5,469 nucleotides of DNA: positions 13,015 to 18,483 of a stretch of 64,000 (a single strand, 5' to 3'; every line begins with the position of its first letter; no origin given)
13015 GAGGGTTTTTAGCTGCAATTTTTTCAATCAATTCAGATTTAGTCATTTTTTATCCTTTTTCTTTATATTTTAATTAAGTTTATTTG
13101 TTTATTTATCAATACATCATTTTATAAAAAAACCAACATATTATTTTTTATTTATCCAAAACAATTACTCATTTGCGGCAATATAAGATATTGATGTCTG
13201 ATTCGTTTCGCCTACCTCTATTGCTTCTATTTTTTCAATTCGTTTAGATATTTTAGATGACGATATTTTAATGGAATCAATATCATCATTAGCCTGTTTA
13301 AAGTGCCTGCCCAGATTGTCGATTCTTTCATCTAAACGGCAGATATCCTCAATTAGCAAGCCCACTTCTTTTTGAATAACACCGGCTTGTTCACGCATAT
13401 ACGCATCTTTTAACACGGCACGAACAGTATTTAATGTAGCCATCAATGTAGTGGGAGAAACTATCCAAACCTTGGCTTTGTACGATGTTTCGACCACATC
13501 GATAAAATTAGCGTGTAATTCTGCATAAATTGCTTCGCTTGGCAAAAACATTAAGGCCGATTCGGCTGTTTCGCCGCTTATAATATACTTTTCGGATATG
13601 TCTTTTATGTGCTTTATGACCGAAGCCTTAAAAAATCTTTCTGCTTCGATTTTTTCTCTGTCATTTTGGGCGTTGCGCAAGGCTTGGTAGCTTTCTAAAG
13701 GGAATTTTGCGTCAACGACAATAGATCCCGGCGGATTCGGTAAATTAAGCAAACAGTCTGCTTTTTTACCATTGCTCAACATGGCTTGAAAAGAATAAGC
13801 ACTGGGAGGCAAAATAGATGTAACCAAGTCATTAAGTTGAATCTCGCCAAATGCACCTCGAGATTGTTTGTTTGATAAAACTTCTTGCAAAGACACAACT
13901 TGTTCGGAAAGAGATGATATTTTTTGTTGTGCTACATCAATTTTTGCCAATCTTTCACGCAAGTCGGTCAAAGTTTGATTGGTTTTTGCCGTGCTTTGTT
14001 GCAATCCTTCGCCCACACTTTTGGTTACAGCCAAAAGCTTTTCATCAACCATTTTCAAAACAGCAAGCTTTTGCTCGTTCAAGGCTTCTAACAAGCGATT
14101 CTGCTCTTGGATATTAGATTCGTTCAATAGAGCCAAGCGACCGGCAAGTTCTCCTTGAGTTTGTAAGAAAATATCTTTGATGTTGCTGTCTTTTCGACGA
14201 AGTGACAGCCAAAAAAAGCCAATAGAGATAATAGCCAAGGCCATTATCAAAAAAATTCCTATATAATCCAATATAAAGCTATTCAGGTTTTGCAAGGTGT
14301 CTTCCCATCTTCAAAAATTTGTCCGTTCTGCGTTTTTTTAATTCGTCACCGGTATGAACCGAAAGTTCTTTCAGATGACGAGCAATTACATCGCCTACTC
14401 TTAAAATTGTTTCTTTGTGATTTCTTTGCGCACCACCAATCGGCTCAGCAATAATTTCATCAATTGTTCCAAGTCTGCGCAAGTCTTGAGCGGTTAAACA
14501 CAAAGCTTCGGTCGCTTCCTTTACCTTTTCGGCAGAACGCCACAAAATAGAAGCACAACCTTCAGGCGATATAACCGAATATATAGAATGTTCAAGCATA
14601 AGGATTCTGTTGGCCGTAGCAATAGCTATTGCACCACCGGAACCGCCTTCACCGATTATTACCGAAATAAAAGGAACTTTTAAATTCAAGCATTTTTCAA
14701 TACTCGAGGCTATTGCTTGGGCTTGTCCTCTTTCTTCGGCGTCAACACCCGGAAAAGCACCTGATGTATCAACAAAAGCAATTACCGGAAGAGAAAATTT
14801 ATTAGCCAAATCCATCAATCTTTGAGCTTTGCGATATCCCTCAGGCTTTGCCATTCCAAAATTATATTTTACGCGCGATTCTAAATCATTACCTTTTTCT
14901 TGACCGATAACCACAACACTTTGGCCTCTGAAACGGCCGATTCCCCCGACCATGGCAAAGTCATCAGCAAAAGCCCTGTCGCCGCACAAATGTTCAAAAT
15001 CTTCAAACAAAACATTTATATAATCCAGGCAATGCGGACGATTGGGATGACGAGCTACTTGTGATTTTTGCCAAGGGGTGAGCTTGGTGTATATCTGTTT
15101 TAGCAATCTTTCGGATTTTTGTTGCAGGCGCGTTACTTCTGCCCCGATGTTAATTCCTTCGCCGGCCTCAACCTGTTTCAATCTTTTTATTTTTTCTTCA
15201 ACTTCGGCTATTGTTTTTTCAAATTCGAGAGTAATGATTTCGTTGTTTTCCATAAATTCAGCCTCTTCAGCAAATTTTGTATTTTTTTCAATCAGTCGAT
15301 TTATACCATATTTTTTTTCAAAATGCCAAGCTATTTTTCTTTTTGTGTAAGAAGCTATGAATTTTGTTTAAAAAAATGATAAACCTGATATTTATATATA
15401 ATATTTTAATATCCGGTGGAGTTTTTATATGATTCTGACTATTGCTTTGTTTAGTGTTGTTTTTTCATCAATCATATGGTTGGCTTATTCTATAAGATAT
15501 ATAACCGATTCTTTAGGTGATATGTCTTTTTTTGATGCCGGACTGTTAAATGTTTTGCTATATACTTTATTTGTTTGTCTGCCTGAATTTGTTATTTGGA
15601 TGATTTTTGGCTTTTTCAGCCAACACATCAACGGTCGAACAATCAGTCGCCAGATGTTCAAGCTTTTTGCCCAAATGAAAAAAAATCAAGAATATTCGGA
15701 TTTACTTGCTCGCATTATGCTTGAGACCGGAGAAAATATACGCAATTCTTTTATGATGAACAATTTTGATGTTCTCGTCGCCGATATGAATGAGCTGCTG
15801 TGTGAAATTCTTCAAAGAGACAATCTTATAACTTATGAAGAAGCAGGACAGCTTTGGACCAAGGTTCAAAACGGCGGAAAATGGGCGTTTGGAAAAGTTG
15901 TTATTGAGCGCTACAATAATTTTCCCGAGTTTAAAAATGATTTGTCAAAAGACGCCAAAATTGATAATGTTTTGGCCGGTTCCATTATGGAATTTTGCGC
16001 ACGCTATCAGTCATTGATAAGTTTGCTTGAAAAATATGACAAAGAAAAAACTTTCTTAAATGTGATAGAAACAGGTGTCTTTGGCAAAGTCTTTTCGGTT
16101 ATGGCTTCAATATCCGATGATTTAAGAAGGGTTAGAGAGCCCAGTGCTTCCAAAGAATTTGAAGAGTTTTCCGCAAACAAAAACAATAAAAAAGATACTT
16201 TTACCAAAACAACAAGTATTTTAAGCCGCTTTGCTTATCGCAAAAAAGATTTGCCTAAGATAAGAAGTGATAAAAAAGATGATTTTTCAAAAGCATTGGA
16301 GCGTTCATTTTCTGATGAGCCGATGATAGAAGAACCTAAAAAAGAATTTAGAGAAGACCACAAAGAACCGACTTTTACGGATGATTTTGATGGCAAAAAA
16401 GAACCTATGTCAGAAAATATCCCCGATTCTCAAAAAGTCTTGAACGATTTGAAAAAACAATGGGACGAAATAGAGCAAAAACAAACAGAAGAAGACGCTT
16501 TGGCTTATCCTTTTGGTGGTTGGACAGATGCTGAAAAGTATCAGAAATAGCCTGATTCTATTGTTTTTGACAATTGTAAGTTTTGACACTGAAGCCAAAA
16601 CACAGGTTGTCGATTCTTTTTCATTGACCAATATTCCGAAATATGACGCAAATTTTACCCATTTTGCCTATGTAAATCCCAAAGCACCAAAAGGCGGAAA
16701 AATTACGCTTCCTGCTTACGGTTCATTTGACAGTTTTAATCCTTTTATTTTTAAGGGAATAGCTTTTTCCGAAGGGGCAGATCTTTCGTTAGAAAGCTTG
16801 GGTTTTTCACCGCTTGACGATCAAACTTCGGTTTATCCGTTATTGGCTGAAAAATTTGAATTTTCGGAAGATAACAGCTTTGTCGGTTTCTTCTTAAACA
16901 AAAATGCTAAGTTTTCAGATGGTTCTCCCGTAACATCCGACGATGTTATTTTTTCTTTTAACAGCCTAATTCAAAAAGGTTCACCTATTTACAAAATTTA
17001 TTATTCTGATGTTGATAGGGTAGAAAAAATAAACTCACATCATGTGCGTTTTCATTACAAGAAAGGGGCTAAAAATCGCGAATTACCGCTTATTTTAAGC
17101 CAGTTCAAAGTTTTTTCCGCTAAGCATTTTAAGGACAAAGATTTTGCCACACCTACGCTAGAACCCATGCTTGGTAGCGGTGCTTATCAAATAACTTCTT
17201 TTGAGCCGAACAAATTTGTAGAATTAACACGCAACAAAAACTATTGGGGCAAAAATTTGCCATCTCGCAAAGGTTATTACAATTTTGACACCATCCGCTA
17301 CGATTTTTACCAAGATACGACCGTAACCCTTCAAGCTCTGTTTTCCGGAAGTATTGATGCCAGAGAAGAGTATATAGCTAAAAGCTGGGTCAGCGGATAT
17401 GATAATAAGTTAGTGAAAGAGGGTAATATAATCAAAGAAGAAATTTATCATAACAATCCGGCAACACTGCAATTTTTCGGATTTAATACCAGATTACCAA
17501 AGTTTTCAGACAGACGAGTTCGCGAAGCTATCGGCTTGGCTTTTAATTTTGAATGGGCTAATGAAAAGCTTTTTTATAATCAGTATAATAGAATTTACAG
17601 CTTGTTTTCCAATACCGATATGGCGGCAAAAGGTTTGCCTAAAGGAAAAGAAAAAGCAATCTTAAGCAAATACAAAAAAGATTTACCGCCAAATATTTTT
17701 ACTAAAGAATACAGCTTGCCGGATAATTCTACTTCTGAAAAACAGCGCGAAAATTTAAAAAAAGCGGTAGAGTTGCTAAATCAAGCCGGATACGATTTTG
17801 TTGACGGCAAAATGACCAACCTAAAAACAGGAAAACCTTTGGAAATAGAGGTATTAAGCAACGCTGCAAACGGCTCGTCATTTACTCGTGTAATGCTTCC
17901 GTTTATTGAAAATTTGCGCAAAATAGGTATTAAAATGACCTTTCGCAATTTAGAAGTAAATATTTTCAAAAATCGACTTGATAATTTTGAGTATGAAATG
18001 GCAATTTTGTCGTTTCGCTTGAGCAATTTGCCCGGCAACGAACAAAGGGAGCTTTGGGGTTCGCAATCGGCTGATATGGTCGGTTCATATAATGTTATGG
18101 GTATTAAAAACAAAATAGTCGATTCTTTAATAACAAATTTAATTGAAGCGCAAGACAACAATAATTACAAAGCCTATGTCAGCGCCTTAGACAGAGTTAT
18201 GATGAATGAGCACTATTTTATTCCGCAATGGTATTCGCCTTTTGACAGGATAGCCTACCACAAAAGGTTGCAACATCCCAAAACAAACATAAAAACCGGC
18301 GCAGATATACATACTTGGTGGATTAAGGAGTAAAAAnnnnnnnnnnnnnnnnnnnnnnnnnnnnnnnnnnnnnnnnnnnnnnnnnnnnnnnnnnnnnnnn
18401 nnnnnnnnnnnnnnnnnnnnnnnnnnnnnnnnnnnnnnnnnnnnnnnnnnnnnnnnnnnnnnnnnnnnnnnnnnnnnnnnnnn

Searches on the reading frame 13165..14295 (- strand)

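Call 66: search_protein_families(library=pfam, proteins=[window:13165-14295:-], max_evalue=0.0001)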
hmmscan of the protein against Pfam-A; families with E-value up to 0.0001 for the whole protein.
window:13165-14295:- (376 aa): 1 family
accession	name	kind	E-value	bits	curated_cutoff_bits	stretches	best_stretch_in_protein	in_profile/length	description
PF02646.22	RmuC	-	6.1e-63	213.1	26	1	86-364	2-289/291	RmuC family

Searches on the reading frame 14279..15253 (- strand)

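Call 66: search_protein_families(library=pfam, proteins=[window:14279-15253:-], max_evalue=0.0001)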
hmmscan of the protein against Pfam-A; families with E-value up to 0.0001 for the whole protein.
window:14279-15253:- (324 aa): 2 families
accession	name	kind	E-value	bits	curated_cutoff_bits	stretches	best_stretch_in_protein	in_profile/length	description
PF03255.19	ACCA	-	1.2e-139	465.3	23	1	9-317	2-310/310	Acetyl co-enzyme A carboxylase carboxyltransferase-like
PF01039.27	Carboxyl_trans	-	2e-21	76.7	22.3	1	101-300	284-478/493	Carboxyl transferase domain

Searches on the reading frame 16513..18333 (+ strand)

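Call 66: search_protein_families(library=pfam, proteins=[window:16513-18333:+], max_evalue=0.0001)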
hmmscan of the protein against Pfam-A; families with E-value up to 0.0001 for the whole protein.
window:16513-18333:+ (606 aa): 1 family
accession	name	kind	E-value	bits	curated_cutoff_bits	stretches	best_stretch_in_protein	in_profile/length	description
PF00496.27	SBP_bac_5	-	1.1e-67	229.2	32.4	1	107-518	2-363/368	Bacterial extracellular solute-binding proteins, family 5 Middle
